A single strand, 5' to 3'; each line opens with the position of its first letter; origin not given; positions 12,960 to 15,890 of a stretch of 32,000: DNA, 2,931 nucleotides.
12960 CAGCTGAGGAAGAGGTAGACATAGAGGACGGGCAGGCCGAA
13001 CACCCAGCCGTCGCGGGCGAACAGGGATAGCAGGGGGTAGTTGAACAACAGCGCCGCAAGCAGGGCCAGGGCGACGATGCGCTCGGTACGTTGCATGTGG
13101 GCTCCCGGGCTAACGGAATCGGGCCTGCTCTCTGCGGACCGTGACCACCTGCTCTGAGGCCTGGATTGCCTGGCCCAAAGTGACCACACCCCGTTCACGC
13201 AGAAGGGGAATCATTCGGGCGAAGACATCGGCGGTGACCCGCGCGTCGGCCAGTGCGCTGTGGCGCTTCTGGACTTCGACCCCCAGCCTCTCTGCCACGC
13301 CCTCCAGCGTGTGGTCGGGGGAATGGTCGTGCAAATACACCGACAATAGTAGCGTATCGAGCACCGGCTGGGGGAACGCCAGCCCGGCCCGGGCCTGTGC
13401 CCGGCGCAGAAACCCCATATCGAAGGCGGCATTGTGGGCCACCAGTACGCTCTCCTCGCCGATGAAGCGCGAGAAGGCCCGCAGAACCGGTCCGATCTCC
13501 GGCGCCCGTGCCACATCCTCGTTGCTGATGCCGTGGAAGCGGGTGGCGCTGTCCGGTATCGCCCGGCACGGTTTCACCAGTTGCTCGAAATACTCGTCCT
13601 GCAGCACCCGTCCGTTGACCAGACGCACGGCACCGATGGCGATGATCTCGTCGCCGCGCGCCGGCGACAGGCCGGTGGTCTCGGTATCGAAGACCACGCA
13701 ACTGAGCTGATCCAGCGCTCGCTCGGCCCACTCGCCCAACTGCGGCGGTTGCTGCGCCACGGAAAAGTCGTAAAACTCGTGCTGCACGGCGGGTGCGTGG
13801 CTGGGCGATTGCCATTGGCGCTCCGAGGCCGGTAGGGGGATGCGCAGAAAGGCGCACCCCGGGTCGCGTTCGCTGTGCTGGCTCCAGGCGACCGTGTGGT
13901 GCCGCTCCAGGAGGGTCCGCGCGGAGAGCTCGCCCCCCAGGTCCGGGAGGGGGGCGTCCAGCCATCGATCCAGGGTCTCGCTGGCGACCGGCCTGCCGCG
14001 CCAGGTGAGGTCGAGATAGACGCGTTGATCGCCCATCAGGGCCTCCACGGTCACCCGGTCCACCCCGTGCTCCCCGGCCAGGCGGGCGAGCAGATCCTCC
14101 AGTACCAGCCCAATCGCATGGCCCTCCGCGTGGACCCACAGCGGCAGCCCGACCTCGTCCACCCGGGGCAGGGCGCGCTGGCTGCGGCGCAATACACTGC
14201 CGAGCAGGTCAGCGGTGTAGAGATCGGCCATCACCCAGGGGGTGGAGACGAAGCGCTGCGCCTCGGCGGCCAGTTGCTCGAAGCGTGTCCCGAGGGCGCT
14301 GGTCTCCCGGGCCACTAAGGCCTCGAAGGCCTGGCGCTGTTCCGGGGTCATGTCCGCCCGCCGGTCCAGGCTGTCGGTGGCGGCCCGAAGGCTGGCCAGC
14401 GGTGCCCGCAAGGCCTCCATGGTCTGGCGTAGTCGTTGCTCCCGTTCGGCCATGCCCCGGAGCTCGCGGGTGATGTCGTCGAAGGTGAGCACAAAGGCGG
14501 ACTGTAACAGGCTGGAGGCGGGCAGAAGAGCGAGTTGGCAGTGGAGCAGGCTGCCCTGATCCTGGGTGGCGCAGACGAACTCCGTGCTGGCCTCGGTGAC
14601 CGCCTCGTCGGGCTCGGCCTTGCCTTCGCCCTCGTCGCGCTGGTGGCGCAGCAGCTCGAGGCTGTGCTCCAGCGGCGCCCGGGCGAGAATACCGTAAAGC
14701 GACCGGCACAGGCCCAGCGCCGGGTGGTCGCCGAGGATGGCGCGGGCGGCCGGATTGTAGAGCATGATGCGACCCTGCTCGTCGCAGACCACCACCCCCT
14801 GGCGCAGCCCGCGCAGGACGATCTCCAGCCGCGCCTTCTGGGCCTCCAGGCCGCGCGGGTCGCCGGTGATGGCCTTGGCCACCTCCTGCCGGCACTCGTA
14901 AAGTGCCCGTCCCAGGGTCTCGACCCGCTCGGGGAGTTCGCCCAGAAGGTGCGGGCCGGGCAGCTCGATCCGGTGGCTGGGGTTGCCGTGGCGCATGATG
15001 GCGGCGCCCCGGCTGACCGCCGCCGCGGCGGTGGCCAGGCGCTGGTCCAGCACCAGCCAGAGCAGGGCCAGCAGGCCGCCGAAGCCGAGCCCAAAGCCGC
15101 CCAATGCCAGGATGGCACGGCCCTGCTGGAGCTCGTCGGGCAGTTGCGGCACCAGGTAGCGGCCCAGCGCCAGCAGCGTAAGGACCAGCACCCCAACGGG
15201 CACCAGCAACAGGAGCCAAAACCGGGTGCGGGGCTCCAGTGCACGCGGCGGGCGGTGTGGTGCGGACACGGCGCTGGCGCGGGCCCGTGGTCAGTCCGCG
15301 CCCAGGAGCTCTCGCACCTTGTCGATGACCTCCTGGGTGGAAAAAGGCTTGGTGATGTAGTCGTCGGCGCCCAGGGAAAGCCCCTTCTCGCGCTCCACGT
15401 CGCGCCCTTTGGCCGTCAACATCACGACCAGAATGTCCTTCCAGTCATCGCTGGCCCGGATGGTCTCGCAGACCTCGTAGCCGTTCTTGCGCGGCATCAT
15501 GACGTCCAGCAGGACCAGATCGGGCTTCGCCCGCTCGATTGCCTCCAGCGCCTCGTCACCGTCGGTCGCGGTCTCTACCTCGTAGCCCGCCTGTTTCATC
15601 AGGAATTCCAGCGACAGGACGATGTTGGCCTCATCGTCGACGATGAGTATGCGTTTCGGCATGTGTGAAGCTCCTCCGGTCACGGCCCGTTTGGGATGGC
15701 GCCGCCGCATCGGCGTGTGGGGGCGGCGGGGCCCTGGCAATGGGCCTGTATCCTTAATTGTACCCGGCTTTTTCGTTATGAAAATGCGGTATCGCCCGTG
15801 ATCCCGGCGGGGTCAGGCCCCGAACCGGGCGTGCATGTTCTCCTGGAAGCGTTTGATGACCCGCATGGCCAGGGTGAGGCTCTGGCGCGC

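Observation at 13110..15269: Membrane sensor in which a dead histidine-kinase core (His to Glu) is fused to an intact DEDDh exonuclease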

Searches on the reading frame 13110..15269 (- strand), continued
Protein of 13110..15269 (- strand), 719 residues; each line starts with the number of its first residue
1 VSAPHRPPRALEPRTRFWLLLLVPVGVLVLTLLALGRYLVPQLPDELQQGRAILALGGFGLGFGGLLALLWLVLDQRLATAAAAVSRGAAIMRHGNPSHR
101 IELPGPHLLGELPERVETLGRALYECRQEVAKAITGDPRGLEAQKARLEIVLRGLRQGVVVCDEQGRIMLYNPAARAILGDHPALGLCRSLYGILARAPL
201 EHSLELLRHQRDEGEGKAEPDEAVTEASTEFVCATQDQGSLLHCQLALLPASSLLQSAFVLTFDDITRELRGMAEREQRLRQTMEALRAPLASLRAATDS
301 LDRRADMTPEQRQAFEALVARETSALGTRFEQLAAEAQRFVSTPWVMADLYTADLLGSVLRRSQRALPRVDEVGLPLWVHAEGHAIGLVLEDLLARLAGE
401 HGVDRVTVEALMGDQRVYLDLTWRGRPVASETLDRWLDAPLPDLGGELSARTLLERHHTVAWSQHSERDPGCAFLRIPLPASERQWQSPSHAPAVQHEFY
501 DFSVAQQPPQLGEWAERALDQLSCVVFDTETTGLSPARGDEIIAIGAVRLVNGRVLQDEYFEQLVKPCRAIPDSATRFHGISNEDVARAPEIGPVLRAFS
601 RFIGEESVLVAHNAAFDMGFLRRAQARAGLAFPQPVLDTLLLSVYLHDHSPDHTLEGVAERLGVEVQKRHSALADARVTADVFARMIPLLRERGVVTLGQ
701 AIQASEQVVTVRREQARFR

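Call 64: search_protein_families(library=pfam, alignment_id=A1, max_evalue=1)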
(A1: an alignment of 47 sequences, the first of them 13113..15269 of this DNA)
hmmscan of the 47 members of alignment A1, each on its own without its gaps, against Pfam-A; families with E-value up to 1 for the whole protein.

A. member 1, window:13113-15269:- (719 aa): 12 families
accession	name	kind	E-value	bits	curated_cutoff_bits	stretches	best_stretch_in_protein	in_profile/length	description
PF00929.31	RNase_T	-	4.1e-40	138.4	24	1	525-683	1-164/164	Exonuclease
PF16473.11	Rv2179c-like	-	9.1e-06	25.9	27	1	525-684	3-174/177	3'-5' exoribonuclease Rv2179c-like domain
PF13482.12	RNase_H_2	-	0.00012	22.6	22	1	526-668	2-119/165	RNase_H superfamily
PF01612.26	DNA_pol_A_exo1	-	0.00014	22.2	23.6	1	513-670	12-136/173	3'-5' exonuclease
PF13188.13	PAS_8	-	0.00039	20.7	21.8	1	147-185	2-39/65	PAS domain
PF12860.13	PAS_7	-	0.0017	19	27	1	155-271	4-112/115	PAS fold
PF00989.32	PAS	-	0.0027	18.2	22.6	1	151-183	6-38/113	PAS fold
PF21762.3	DEDDh_C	-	0.0029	18.2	27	1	606-686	107-188/188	DNA polymerase III subunit epsilon-like, C-terminal domain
PF08448.16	PAS_4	-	0.0061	17.2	23.1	1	154-192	3-41/110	PAS fold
PF13426.13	PAS_9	-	0.016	15.9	27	1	157-267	2-102/103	PAS domain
PF00512.31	HisKA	-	0.15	12.6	26.9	1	287-319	13-44/66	His Kinase A (phospho-acceptor) domain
PF14023.12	Bestrophin-like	-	0.72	9.8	32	0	28-87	6-65/232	Bestrophin-like domain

B. families by the number of members that match (of 47 scanned): 45 families (the first 25 are shown)
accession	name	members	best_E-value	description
PF00929.31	RNase_T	47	7.7e-42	Exonuclease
PF08448.16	PAS_4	47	9.7e-09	PAS fold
PF00989.32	PAS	46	3e-08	PAS fold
PF13188.13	PAS_8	46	1.9e-06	PAS domain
PF13426.13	PAS_9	43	1.1e-06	PAS domain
PF13482.12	RNase_H_2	41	1e-05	RNase_H superfamily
PF01612.26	DNA_pol_A_exo1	39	3.8e-08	3'-5' exonuclease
PF21762.3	DEDDh_C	37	5.5e-05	DNA polymerase III subunit epsilon-like, C-terminal domain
PF12860.13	PAS_7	35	1.5e-06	PAS fold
PF00512.31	HisKA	28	0.00069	His Kinase A (phospho-acceptor) domain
PF13596.12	PAS_10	16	0.00029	PAS domain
PF16473.11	Rv2179c-like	13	9.1e-06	3'-5' exoribonuclease Rv2179c-like domain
PF24820.1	Diguanyl_cycl_sensor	8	0.0012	Diguanylate cyclase-like sensor domain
PF00672.30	HAMP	4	0.026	HAMP domain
PF17765.7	MLTR_LBD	3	0.025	MmyB-like transcription regulator ligand binding domain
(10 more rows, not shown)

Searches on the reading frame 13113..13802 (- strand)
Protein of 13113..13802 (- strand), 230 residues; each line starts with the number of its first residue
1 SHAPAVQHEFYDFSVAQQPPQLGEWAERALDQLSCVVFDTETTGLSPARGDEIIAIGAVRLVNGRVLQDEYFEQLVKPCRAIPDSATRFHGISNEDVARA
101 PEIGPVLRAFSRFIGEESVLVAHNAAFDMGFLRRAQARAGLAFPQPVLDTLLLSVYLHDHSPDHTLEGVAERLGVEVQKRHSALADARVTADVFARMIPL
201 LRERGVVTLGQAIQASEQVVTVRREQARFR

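Call 29: find_homologous_proteins(query=window:13113-13802:-, max_evalue=1e-10)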
Query window:13113-13802:- (230 aa): 5941 proteins with E <= 1e-10 among 8000 candidates; the best 120 are listed.
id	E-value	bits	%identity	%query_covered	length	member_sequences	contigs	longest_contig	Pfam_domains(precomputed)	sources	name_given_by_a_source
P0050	4.5e-88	312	100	63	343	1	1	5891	PF00929.32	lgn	-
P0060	3.7e-76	274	59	96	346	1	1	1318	PF00929.32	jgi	jgi:DNA polymerase III subunit epsilon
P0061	5.8e-74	266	59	96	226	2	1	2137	PF00929.32,PF01612.27,PF16473.12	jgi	jgi:DNA polymerase-3 subunit epsilon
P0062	1.8e-73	265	59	96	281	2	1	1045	PF00929.32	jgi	-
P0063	3.1e-73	264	60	95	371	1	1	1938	PF00929.32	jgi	jgi:DNA polymerase-3 subunit epsilon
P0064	3.6e-73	264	57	96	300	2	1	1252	PF00929.32,PF01612.27,PF13482.13,PF16473.12,PF21762.4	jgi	jgi:DNA polymerase-3 subunit epsilon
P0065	3.9e-73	264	55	96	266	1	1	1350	PF00929.32,PF01612.27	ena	-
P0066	6.2e-72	260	58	96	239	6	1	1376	PF00929.32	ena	-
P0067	1.5e-71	258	57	96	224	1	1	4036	PF00929.32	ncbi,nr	ncbi:MAG: exonuclease domain-containing protein, partial [bacterium]|nr:exonuclease domain-containin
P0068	2.2e-71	258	57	96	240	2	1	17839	PF00929.32,PF01612.27,PF13482.13,PF16473.12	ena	-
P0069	2.3e-71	258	58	96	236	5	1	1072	PF00929.32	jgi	-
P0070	2.9e-70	254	56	96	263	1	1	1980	PF00929.32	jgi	-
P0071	5.0e-70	253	54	96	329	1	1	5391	PF00929.32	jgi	jgi:DNA polymerase-3 subunit epsilon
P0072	3.0e-69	251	55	96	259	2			PF00929.32,PF13482.13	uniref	uniref:3'-5' exonuclease n=1 Tax=Sedimenticola sp. TaxID=1940285 RepID=UPI003D13C43A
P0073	3.2e-69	251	56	98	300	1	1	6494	PF00929.32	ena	-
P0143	6.3e-63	230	51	96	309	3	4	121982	PF00929.32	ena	-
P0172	8.6e-62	227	53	93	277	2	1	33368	PF00929.32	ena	-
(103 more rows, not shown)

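Call 74: find_encoding_contigs(protein=P0068, flank=5000, max_places=1)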
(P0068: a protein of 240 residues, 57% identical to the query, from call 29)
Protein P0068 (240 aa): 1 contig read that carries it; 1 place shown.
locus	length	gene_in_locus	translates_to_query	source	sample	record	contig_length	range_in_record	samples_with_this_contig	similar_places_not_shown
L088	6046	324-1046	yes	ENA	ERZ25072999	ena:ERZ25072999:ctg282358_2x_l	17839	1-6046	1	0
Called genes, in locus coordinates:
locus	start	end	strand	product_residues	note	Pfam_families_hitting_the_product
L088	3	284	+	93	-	?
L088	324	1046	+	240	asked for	PF01612:DNA_pol_A_exo1 (faint), PF00929:RNase_T, PF13482:RNase_H_2 (faint), PF16473:Rv2179c-like (weak)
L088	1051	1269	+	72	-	-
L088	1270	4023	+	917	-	PF00474:SSF (faint), PF00512:HisKA, PF02518:HATPase_c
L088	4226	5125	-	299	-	PF00126:HTH_1, PF03466:LysR_substrate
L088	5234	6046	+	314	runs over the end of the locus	PF03401:TctC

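Call 75: find_encoding_contigs(protein=P0143, flank=5000, max_places=1)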
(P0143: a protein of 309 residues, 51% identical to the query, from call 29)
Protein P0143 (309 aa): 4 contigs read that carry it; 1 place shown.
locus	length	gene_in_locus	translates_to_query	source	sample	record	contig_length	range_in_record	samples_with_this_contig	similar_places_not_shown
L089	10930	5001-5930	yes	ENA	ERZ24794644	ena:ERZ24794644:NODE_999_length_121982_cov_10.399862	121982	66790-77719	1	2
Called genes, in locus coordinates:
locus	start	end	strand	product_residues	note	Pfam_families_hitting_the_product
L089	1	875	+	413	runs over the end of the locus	PF04333:MlaA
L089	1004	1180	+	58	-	-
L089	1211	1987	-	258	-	PF00561:Abhydrolase_1, PF00975:Thioesterase, PF07819:PGAP1 (faint), PF12146:Hydrolase_4, PF12697:Abhydrolase_6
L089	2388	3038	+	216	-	PF05494:MlaC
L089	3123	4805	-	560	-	PF00005:ABC_tran, PF02463:SMC_N (faint), PF13401:AAA_22 (faint), PF13304:AAA_21 (faint), PF12848:ABC_tran_Xtn, PF00005:ABC_tran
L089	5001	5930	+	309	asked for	PF00929:RNase_T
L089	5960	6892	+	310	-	PF00248:Aldo_ket_red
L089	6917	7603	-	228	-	PF02798:GST_N, PF13417:GST_N_3, PF13409:GST_N_2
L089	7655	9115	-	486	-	PF00571:CBS, PF03445:DUF294, PF10335:DUF294_C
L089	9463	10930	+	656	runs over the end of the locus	PF00474:SSF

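Call 76: find_encoding_contigs(protein=P0172, flank=5000, max_places=1)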
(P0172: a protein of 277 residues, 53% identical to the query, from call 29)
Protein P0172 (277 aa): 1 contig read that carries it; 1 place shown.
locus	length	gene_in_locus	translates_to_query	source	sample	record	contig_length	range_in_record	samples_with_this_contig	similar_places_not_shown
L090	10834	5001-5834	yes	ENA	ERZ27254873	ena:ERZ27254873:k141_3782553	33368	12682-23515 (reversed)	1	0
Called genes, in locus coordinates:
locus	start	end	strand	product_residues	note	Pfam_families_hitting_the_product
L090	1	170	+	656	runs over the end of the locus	PF16177:ACAS_N, PF00501:AMP-binding, PF13193:AMP-binding_C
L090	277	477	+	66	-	-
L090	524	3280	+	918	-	PF00512:HisKA, PF02518:HATPase_c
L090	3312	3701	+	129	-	PF00072:Response_reg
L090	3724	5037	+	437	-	-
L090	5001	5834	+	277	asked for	PF00929:RNase_T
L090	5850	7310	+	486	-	PF00571:CBS, PF03445:DUF294, PF10335:DUF294_C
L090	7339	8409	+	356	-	PF03445:DUF294, PF10335:DUF294_C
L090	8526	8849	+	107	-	PF04341:DUF485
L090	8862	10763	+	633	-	PF00474:SSF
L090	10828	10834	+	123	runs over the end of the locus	PF00072:Response_reg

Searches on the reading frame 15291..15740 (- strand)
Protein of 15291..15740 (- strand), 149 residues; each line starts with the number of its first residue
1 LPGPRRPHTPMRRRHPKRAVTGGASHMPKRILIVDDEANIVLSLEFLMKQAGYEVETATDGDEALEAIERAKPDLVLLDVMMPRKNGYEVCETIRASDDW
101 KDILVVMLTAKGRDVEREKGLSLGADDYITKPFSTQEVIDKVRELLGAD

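Call 3: search_protein_families(library=pfam, proteins=[window:15291-15740:-], max_evalue=1)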
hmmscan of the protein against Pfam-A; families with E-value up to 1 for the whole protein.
window:15291-15740:- (149 aa): 5 families
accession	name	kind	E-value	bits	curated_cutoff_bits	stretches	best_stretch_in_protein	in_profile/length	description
PF00072.30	Response_reg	-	8.7e-31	106.8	30.2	1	31-142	1-110/111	Response regulator receiver domain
PF23198.2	PDE8A_N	-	5e-06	26.9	29.6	1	29-123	11-106/147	PDE8A-like, N-terminal domain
PF20274.4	cREC_REC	-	0.045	14.9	27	1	31-102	2-64/88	Cyclic-phosphate processing Receiver domain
PF02310.24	B12-binding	-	0.068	13.4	32.1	1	48-83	24-63/121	B12 binding domain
PF20161.5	VpsR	-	0.14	12.3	23.7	1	26-81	8-60/121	VpsR domain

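Call 4: search_protein_families(library=ncbifam, proteins=[window:15291-15740:-], max_evalue=1)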
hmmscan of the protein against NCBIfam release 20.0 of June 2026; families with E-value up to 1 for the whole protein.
window:15291-15740:- (149 aa): 110 families (the best 25 are shown)
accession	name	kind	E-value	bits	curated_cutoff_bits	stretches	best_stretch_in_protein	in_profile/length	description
NF040534.1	resp_reg_YycF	equivalog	4e-36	124.4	340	1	29-144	1-113/231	response regulator YycF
NF045944.1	ResRegRpaBCyano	equivalog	9.1e-36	123.4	330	1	32-146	1-112/229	response regulator transcription factor RpaB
TIGR02154.1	PhoB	equivalog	8.9e-35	120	296.2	1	27-146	1-120/226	phosphate regulon transcriptional regulator PhoB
NF040689.1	MtrAB_MtrA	equivalog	1.4e-31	109.6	300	1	31-144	1-111/219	MtrAB system response regulator MtrA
NF053854.1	RespRegPhoBBctds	equivalog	3.6e-31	108.2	270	1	31-146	1-115/225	two-component system response regulator PhoB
NF007135.0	PRK09581.1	equivalog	4.7e-31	108.1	474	1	27-145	1-119/457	PleD family two-component system response regulator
NF008296.0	PRK11083.1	equivalog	8.8e-31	107.1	273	1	28-146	3-118/228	two-component system response regulator CreB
NF033117.2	vanR_ACDEGLN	exception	1e-30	107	350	1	31-144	1-111/226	VanR-ABDEGLN family response regulator transcription factor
NF007005.1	PRK09468.1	equivalog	5.8e-29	101.2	331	1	29-146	4-119/237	osmolarity response regulator transcription factor OmpR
NF007982.1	PRK10710.1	equivalog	2.4e-28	99.3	380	1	28-146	7-122/235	envelope stress response regulator BaeR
NF008199.0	PRK10955.1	equivalog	7e-28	98.1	341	1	29-146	2-115/232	envelope stress response regulator transcription factor CpxR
NF033120.0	vanR_FM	exception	7.1e-27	94.5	460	1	30-143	5-115/231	vancomycin resistance response regulator transcription factor, VanR-F/VanR-M family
NF007546.0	PRK10161.1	equivalog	1.6e-26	93.3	471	1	27-144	1-118/229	phosphate response regulator transcription factor PhoB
NF041733.1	resp_reg_CseB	equivalog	6.5e-26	91.1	350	1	30-146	2-115/228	two-component system response regulator CseB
NF000403.1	vanR-C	exception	2.8e-25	89.3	480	1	27-144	1-115/231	vancomycin resistance response regulator transcription factor VanR-C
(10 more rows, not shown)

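Call 62: search_protein_families(library=padloc, proteins=[window:15291-15665:-], max_evalue=0.001)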
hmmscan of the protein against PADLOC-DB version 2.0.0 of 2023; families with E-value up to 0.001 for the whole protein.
window:15291-15665:- (124 aa): 4 families
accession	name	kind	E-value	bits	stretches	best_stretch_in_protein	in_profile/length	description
PDLC00405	SduA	-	8.6e-10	36.6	1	4-63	7-66/323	DUF4263 domain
PDLC04725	PDC-M60B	-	4.8e-06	24.5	1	4-59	4-61/158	-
PDLC04055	PD-T4-6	-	2.6e-05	21.2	1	2-122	364-484/496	-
PDLC04726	PDC-M60C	-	0.0002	18.4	1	5-64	2-64/407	-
